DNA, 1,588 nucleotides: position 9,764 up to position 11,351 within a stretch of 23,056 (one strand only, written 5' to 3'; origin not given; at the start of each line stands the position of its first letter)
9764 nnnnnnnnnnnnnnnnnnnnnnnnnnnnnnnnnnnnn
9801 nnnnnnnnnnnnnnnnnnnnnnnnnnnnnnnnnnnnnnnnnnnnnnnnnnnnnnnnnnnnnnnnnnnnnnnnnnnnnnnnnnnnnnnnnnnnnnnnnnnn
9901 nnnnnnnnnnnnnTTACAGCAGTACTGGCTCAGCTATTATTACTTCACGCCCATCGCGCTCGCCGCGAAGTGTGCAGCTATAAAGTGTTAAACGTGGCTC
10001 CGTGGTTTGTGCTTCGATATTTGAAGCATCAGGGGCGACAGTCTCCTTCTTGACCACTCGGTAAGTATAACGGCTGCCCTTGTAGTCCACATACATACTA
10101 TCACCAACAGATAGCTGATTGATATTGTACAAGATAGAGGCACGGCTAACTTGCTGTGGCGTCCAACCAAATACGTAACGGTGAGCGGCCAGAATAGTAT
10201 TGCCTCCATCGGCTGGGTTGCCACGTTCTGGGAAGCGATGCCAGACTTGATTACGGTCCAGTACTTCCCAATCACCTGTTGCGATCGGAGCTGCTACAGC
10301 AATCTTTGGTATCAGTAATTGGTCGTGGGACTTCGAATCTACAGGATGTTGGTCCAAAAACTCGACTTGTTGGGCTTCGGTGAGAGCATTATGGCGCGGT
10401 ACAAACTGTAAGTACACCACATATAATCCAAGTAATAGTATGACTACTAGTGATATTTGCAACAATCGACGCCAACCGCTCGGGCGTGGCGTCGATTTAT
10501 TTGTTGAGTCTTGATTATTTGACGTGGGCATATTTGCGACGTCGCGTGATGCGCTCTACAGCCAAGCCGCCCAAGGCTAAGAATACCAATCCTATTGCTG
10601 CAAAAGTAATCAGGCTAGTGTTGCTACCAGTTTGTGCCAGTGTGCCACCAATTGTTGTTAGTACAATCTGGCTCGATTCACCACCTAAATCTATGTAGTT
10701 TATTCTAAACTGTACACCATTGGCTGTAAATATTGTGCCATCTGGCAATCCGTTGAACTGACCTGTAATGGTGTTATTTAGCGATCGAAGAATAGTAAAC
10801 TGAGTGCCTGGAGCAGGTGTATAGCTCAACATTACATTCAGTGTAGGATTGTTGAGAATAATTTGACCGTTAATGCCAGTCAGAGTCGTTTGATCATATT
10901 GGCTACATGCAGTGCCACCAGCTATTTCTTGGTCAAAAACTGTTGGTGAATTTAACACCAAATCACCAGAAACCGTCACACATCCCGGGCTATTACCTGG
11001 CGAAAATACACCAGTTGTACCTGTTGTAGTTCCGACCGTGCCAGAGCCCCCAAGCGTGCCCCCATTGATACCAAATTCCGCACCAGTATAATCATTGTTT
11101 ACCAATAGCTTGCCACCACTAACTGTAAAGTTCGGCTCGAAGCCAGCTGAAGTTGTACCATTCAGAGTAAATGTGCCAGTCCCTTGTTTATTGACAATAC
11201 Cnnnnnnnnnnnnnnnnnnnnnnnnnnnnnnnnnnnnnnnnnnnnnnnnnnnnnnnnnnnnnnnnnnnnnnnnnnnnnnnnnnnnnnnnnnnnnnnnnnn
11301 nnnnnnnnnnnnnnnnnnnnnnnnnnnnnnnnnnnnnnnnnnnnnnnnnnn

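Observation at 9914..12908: Overlapping sortase / LAXTG-anchored PATR beta-helix adhesin operon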

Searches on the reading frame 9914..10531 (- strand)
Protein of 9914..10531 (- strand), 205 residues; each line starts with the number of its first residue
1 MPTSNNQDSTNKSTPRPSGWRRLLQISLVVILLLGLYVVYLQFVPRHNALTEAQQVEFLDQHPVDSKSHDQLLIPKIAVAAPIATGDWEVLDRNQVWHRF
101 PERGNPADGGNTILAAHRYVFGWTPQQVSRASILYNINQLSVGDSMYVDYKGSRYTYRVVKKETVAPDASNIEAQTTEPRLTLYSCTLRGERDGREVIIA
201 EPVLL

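Call 3: search_protein_families(library=pfam, proteins=[window:9914-10531:-], max_evalue=1)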
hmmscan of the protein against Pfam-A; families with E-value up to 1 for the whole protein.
window:9914-10531:- (205 aa): 1 family
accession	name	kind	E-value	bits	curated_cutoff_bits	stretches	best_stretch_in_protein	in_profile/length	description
PF04203.18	Sortase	-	5.1e-17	62.2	26.6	1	73-203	2-125/125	Sortase domain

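Call 4: search_protein_families(library=ncbifam, proteins=[window:9914-10531:-], max_evalue=1)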
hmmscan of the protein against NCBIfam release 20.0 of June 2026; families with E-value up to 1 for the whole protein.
window:9914-10531:- (205 aa): 6 families
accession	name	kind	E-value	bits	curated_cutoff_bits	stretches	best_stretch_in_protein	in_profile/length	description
TIGR01076.1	sortase_fam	subfamily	7.7e-10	38.7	39.35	1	72-197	3-122/136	sortase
NF058671.1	sortase_SrtD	exception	1.4e-09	37.9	140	1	53-186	48-168/187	class D sortase, LPxTATN-specific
NF033745.1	class_C_sortase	subfamily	2.8e-09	37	160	1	63-195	87-213/220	class C sortase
NF033746.1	class_D_sortase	subfamily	6.6e-09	35.7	165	1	67-201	8-132/135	class D sortase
NF033747.1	class_E_sortase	subfamily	1.2e-07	31.8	160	1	58-187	60-190/211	class E sortase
TIGR03784.1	marine_sortase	equivalog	0.052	13.2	158.25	1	136-186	105-156/174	class GN sortase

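Call 17: search_solved_structures(query=window:9914-10531:-, max_evalue=0.01, show_alignments=3)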
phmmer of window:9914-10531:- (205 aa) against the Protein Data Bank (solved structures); distinct sequences matched with E-value up to 0.01: 9.
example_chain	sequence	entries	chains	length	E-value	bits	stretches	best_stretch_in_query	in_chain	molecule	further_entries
4g1j_A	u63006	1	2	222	9.3e-05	25.3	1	70-187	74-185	Sortase family protein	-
3rbi_A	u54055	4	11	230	0.0001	25.2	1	70-187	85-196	Sortase family protein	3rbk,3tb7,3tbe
4d7w_A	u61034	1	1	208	0.00015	24.6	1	50-195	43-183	SORTASE FAMILY PROTEIN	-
2xwg_A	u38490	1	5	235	0.00022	24.1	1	63-202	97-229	SORTASE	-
4d70_A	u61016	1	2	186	0.00043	23.1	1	73-191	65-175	SORTASE FAMILY PROTEIN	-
8t28_A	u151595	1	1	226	0.00045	23.1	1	128-199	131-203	Class C sortase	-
3rbj_A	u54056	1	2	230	0.00066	22.5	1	69-184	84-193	Sortase family protein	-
24rr_A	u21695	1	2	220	0.002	21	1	64-187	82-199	Ebp pilus assembly class C sortase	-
8gmx_A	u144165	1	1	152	0.0085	18.9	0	71-187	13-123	Class C sortase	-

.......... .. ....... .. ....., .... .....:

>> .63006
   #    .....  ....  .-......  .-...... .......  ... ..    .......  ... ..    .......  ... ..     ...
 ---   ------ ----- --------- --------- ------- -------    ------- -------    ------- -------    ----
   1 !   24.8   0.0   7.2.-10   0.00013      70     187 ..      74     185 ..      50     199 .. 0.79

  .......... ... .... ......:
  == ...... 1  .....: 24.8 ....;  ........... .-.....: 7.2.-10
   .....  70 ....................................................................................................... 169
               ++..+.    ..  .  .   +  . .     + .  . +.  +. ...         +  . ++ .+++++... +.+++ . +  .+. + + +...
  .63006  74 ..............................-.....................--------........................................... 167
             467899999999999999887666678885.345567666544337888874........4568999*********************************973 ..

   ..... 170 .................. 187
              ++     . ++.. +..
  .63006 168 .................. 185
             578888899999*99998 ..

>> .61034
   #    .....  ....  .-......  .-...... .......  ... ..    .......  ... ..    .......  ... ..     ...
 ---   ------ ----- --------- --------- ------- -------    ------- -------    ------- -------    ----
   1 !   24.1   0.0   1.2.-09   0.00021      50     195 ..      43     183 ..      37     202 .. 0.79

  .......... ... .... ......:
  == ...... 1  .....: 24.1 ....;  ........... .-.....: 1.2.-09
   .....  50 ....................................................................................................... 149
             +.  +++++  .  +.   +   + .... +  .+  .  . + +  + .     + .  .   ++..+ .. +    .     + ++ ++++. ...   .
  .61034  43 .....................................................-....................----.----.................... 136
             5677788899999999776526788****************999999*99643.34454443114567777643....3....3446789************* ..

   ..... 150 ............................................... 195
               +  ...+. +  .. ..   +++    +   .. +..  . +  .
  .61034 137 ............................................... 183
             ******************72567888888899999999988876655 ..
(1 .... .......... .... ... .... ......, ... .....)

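Call 18: find_homologous_proteins(query=window:9914-10531:-)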
Query window:9914-10531:- (205 aa): 62 proteins with E <= 0.001 among 172 candidates.
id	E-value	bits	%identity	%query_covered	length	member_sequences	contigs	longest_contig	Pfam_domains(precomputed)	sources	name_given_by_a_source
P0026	7.1e-122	422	92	100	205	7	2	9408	PF04203.19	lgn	-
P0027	4.2e-116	404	87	100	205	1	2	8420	PF04203.19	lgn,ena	-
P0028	3.6e-103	361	95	82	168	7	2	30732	PF04203.19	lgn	-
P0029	3.2e-89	316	65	100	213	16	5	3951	PF04203.19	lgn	-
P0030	5.7e-75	269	63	89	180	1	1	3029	PF04203.19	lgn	-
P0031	1.1e-68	249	57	98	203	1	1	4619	PF04203.19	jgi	jgi:sortase A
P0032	5.9e-63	230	53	96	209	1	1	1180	PF04203.19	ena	-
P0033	1.8e-61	225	54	95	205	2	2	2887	PF04203.19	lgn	-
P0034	1.9e-60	222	51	99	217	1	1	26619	PF04203.19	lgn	-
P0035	2.5e-59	218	51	98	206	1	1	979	PF04203.19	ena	-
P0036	2.9e-59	218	53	91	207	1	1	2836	PF04203.19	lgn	-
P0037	3.4e-59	218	53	95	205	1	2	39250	PF04203.19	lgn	-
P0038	4.7e-56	208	51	92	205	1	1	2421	PF04203.19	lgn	-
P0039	1.3e-54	203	52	94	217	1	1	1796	PF04203.19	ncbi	-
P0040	6.2e-50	188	47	95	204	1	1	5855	PF04203.19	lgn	-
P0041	1.3e-45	173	44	97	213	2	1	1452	PF04203.19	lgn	-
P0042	1.7e-45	173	52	85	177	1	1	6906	PF04203.19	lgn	-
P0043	3.1e-43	166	49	86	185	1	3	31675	PF04203.19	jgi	jgi:LPXTG-site transpeptidase (sortase) family protein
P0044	1.4e-42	164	46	91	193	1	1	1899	PF04203.19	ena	-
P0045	2.0e-42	163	45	91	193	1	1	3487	PF04203.19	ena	-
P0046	2.1e-42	163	45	91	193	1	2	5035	PF04203.19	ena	-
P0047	4.2e-42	162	45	91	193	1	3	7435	PF04203.19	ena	-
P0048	5.8e-42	162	45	91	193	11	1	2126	PF04203.19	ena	-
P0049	6.4e-42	161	45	91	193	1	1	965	PF04203.19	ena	-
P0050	8.0e-42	161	44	88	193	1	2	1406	PF04203.19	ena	-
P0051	1.0e-41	161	45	91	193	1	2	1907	PF04203.19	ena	-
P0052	2.6e-41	159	42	96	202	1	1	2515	PF04203.19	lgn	-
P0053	3.4e-41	159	45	91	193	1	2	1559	PF04203.19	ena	-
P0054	3.4e-41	159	45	91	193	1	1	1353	PF04203.19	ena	-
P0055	6.9e-41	158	45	91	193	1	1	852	PF04203.19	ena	-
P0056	7.0e-41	158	45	91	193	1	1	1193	PF04203.19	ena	-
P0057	8.5e-41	158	45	91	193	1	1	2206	PF04203.19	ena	-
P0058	8.9e-41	158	44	91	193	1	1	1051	PF04203.19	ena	-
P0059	9.0e-41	158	44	91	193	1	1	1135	PF04203.19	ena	-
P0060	1.3e-40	157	45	91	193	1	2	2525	PF04203.19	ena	-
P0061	1.5e-40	157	43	91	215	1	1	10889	PF04203.19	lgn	-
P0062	2.1e-40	156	44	91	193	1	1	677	PF04203.19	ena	-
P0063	2.9e-40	156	44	91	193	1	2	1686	PF04203.19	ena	-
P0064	2.9e-40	156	44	91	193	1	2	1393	PF04203.19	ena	-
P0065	3.1e-40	156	45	91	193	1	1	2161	PF04203.19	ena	-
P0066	3.3e-40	156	45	91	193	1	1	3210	PF04203.19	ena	-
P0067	3.6e-40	156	44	91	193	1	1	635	PF04203.19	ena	-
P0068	4.0e-40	156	43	91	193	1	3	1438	PF04203.19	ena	-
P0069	5.8e-40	155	44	91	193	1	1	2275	PF04203.19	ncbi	-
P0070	1.4e-39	154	43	91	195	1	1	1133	PF04203.19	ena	-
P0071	1.5e-39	154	43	91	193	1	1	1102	PF04203.19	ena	-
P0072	5.1e-39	152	46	87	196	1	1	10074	PF04203.19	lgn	-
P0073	7.4e-39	151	43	91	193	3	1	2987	PF04203.19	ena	-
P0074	1.3e-38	151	43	93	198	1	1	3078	PF04203.19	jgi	jgi:sortase A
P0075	4.3e-38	149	41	85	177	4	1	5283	PF04203.19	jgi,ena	-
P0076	2.0e-37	147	54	65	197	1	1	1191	PF04203.19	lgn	-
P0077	3.3e-36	143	56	63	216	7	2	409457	PF04203.19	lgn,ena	-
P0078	1.4e-33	134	48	68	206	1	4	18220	PF04203.19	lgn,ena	-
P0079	1.6e-32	131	45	79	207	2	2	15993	PF04203.19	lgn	-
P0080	2.7e-32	130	50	65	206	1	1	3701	PF04203.19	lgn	-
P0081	4.0e-32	129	41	85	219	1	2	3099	PF04203.19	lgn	-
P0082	6.2e-32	129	41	89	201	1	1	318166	PF04203.19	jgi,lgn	jgi:sortase A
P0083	2.0e-30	124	40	88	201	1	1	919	PF04203.19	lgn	-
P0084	3.9e-30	123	51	59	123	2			PF04203.19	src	-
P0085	4.2e-29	120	40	84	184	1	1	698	PF04203.19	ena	-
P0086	7.2e-26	109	42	76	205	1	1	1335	PF04203.19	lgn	-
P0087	3.8e-24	103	42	69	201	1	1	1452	PF04203.19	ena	-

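Call 43: search_solved_structures(query=A3, max_evalue=1)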
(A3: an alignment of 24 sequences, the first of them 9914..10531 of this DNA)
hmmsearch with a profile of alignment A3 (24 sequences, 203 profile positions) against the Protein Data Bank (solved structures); distinct sequences matched with E-value up to 1: 59.
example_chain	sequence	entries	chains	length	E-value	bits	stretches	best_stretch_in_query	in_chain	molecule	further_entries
4d70_A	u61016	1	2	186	5.2e-14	55.3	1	49-193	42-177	SORTASE FAMILY PROTEIN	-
2ln7_A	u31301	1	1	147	1.3e-10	44.1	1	58-200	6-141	LPXTG-site transpeptidase family protein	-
8t28_A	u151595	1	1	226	1.1e-08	37.8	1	55-193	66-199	Class C sortase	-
4d7w_A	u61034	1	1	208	1.4e-08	37.6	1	61-193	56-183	SORTASE FAMILY PROTEIN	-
2xwg_A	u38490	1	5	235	2e-08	37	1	58-196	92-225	SORTASE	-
5hu4_A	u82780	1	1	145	4.1e-08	36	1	126-199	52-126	Cysteine protease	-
2kw8_A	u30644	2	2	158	8.8e-08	34.9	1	63-196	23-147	LPXTG-site transpeptidase family protein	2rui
24rr_A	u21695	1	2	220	1.4e-07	34.2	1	49-185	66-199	Ebp pilus assembly class C sortase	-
3rcc_A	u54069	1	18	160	1.7e-07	34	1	70-200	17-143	Sortase SrtA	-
4g1j_A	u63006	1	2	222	2e-07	33.8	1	61-185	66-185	Sortase family protein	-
3rbi_A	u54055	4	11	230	2.2e-07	33.6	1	61-185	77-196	Sortase family protein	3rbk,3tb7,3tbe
7s56_A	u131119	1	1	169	2.3e-07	33.6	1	71-200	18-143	Class A sortase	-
8gr6_A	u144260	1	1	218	8.6e-07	31.7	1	69-193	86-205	Sortase-like protein, putative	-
7s54_A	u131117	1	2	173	1.1e-06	31.4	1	71-199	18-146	Class A sortase, sortase A chimera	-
5cuw_A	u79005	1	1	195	1.1e-06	31.4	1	70-168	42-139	SrtE1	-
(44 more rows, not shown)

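Call 69: predict_structure(alignment_id=A3)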
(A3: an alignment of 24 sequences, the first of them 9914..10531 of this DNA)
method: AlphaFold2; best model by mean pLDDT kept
length: 205 residues; sequences in the alignment: 24
mean_pLDDT: 86.5   pTM: 0.76
mean pLDDT of the five models: 86.5, 86.1, 85.7, 84.8, 84.4
residues with pLDDT >= 90: 123; 70-90: 58; 50-70: 18; < 50: 6
segments of 3 or more residues with pLDDT < 50: 1-5
pLDDT, mean of each block of 10 residues (from residue 1): 48 65 94 93 79 95 85 95 85 87 95 84 74 88 97 96 94 95 89 91 86
secondary structure, 60 per line:
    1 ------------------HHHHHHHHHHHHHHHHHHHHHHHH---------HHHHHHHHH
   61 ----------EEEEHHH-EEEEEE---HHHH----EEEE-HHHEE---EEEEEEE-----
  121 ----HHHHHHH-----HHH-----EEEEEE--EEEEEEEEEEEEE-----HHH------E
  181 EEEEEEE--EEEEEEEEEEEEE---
elements in order: H19-42 H52-60 E71-74 E79-84 H88-91 E96-99 E109-115 H125-131 E145-150 E153-165 E180-187 E190-202

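Call 71: fold_search(model_id=the predicted structure, library=pdb)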
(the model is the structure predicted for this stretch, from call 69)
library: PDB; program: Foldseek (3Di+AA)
matches with E <= 10: 579; with E <= 0.001: 132
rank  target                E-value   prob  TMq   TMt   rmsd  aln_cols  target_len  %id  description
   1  2xwg_D                4.9e-09  1.00  0.54  0.59  11.8       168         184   24  Crystal structure of sortase C-1 from Actinomyces oris (formerly Actinomyces naeslundii) (released 2011-02-23)
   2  4d70_A                5.2e-09  1.00  0.54  0.68   8.5       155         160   23  Structural, biophysical and biochemical analyses of a Clostridium perfringens Sortase D5 transpeptidase (released 2015-07-15)
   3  2xwg_E                7.9e-09  1.00  0.54  0.62  14.9       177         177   22  Crystal structure of sortase C-1 from Actinomyces oris (formerly Actinomyces naeslundii) (released 2011-02-23)
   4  8t28                  1.1e-08  1.00  0.49  0.54   3.6       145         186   24  The crystal structure of SrtC2 sortase from Actinomyces oris (released 2024-04-17)
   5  3fn6                  1.3e-08  1.00  0.54  0.63   7.8       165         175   24  Crystal structure of sortase A from Streptococcus pyogenes serotype M1 strain SF370 with the active site Cys in its sulp (released 2009-01-06)
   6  2kw8_MODEL_1_A        1.4e-08  1.00  0.54  0.69   6.7       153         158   20  Solution Structure of Bacillus anthracis Sortase A (SrtA) Transpeptidase (released 2010-05-26)
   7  2xwg_C                1.5e-08  1.00  0.53  0.61  14.8       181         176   24  Crystal structure of sortase C-1 from Actinomyces oris (formerly Actinomyces naeslundii) (released 2011-02-23)
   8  2xwg_A                1.5e-08  1.00  0.54  0.61  14.7       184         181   24  Crystal structure of sortase C-1 from Actinomyces oris (formerly Actinomyces naeslundii) (released 2011-02-23)
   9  2xwg_B                1.7e-08  1.00  0.54  0.60  14.6       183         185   22  Crystal structure of sortase C-1 from Actinomyces oris (formerly Actinomyces naeslundii) (released 2011-02-23)
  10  3fn7                  2.2e-08  1.00  0.57  0.65   7.5       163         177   21  Crystal structure of sortase A (Spy1154) from Streptococcus pyogenes serotype M1 strain SF370 (released 2009-01-06)
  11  7cg9                  2.2e-08  1.00  0.55  0.58  10.2       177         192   18  Crystal structure of pilin-specific sortase SrtC1 from Lactobacillus rhamnosus GG (released 2022-03-02)
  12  4d7w                  2.4e-08  1.00  0.55  0.58  10.4       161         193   23  Crystal structure of sortase C1 (SrtC1) from Streptococcus agalactiae (released 2015-08-19)
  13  8snq                  2.5e-08  1.00  0.55  0.65   6.9       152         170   20  Streptococcus pyogenes Sortase A (SrtA) with the F145E mutation (released 2024-03-13)
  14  3tbe_B                2.5e-08  1.00  0.55  0.58  17.8       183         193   22  The crystal structure of the complex of Streptococcus agalactiae sortase C1 and MTSET (released 2011-10-26)
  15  3rbi_A                2.8e-08  1.00  0.53  0.55  17.0       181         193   22  The Type III Crystal Structure of Streptococcus agalactiae Sortase C1 (released 2011-09-07)
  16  4g1j_A                3.0e-08  1.00  0.54  0.55  10.3       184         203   18  Sortase C1 of GBS Pilus Island 1 (released 2012-12-05)
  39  4g1j_B                1.4e-07  1.00  0.51  0.53   3.0       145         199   22  Sortase C1 of GBS Pilus Island 1 (released 2012-12-05)
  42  5cuw                  1.7e-07  1.00  0.54  0.67   3.9       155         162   22  Crystal structure of Sortase E1 from Streptomyces coelicolor with tripeptide in the active site (released 2016-08-17)
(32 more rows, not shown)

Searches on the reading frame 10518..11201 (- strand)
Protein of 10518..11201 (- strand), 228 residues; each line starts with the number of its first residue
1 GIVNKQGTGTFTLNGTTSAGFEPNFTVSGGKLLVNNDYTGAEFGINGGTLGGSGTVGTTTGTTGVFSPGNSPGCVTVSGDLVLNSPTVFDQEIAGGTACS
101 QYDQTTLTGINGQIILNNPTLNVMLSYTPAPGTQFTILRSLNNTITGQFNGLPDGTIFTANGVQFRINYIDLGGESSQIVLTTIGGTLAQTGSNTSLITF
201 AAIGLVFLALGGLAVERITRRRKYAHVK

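Call 76: find_homologous_proteins(query=window:10518-11201:-, max_evalue=0.001)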
Query seq(228 aa) (228 aa): 9 proteins with E <= 0.001 among 1725 candidates.
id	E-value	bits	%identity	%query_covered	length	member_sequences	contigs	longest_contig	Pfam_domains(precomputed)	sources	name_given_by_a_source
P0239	9.2e-26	109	34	99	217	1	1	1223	PF12951.14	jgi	jgi:fibronectin-binding autotransporter adhesin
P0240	1.3e-22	98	39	80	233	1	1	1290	PF12951.14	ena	-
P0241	1.8e-18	85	37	88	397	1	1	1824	-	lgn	-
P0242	3.0e-16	78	35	80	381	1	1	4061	-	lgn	-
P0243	3.0e-15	74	34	78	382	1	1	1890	-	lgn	-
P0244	7.5e-8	50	38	63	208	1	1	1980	-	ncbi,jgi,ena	jgi:autotransporter-associated beta strand protein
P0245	7.0e-5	40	35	66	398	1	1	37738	PF12951.14,PF07589.17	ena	-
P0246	1.4e-4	39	36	79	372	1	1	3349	-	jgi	jgi:hypothetical protein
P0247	1.8e-4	39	33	96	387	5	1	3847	PF12951.14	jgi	jgi:MYXO-CTERM domain-containing protein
